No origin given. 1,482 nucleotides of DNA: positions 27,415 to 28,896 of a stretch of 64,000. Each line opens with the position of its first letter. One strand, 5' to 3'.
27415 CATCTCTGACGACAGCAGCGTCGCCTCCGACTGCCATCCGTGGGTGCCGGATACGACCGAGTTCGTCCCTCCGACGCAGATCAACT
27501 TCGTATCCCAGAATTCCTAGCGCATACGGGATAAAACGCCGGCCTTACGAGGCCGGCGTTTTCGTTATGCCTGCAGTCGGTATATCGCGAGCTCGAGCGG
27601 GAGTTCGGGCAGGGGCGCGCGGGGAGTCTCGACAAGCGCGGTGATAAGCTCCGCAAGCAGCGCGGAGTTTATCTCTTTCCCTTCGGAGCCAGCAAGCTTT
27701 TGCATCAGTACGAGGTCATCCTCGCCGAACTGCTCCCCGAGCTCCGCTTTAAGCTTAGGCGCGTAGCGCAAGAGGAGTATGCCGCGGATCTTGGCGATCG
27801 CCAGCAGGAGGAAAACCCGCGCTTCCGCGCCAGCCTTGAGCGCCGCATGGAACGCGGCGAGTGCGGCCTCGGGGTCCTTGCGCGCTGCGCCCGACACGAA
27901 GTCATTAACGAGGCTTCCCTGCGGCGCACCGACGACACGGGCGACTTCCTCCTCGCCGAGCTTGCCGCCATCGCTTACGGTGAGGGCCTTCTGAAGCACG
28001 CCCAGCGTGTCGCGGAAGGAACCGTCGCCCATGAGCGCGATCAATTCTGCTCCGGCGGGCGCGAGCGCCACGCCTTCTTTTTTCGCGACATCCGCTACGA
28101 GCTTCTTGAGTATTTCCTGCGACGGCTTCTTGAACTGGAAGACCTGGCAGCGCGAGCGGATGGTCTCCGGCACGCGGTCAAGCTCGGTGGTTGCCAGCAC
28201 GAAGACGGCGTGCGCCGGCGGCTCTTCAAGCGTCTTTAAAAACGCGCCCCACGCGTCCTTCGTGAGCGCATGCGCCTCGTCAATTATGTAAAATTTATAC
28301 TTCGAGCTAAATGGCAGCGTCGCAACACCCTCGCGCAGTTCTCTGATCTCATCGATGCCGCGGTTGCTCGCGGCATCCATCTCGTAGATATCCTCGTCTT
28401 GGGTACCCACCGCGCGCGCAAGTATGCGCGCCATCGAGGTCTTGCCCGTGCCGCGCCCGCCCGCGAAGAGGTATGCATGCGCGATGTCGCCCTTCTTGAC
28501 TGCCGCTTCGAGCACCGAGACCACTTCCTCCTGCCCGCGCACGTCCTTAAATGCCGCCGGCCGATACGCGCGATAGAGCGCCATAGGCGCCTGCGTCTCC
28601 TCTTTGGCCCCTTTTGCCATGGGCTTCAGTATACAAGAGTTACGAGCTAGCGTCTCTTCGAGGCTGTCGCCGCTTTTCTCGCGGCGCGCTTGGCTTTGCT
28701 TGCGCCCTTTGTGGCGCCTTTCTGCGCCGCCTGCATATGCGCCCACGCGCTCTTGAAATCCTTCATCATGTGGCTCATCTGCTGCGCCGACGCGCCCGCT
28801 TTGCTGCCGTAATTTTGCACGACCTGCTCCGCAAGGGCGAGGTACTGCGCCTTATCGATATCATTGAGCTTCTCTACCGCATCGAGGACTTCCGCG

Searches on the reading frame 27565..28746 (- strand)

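Call 27: search_protein_families(library=ncbifam, max_evalue=0.01, proteins=[window:27565-28746:-])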
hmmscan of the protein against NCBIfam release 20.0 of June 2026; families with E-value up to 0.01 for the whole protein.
window:27565-28746:- (393 aa): 79 families (the best 25 are shown)
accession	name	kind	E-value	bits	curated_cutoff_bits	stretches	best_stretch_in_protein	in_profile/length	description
NF004046.1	PRK05563.1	equivalog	2e-91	307.6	400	2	117-389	86-354/567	DNA polymerase III subunit gamma/tau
TIGR02397.1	dnaX_nterm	equivalog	1.5e-88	297.4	250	2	116-386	84-349/355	DNA polymerase III subunit gamma/tau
NF006585.0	PRK09111.1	equivalog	2.5e-78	264.2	604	2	117-391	116-387/616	DNA polymerase III subunit gamma/tau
NF011512.0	PRK14950.1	equivalog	4.2e-78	264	593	2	119-388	90-355/585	DNA polymerase III subunits gamma and tau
NF011526.0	PRK14965.1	equivalog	3.3e-77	260.6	670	2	118-390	88-357/578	DNA polymerase III subunits gamma and tau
NF011514.0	PRK14953.1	equivalog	9.5e-77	259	536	2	119-324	89-293/488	DNA polymerase III subunits gamma and tau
NF011523.0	PRK14962.1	equivalog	5.1e-75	253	576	2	118-318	86-285/474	DNA polymerase III subunits gamma and tau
NF005846.3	PRK07764.1-6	equivalog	3.2e-68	231.3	625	2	114-390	82-358/628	DNA polymerase III subunit gamma and tau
NF004549.0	PRK05896.1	equivalog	1.6e-67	228.7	578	2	116-259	86-229/642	DNA polymerase III subunits gamma and tau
NF004962.0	PRK06305.1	equivalog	6.4e-66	223.4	559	2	119-362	91-334/465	DNA polymerase III subunits gamma and tau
NF011510.0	PRK14948.1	equivalog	8.5e-66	223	593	2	119-331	93-303/640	DNA polymerase III subunit gamma/tau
NF011513.0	PRK14952.1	equivalog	1.2e-65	222.6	737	2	118-390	87-359/596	DNA polymerase III subunits gamma/tau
NF005844.0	PRK07764.1-3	equivalog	1e-64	219.7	964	2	118-331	87-300/841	DNA polymerase III subunit gamma and tau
NF011517.0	PRK14956.1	equivalog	2.6e-64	217.8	654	2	117-348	89-318/486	DNA polymerase III subunits gamma and tau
NF006280.0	PRK08451.1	equivalog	4.8e-63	213.7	572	2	116-296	84-263/535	DNA polymerase III subunit gamma/tau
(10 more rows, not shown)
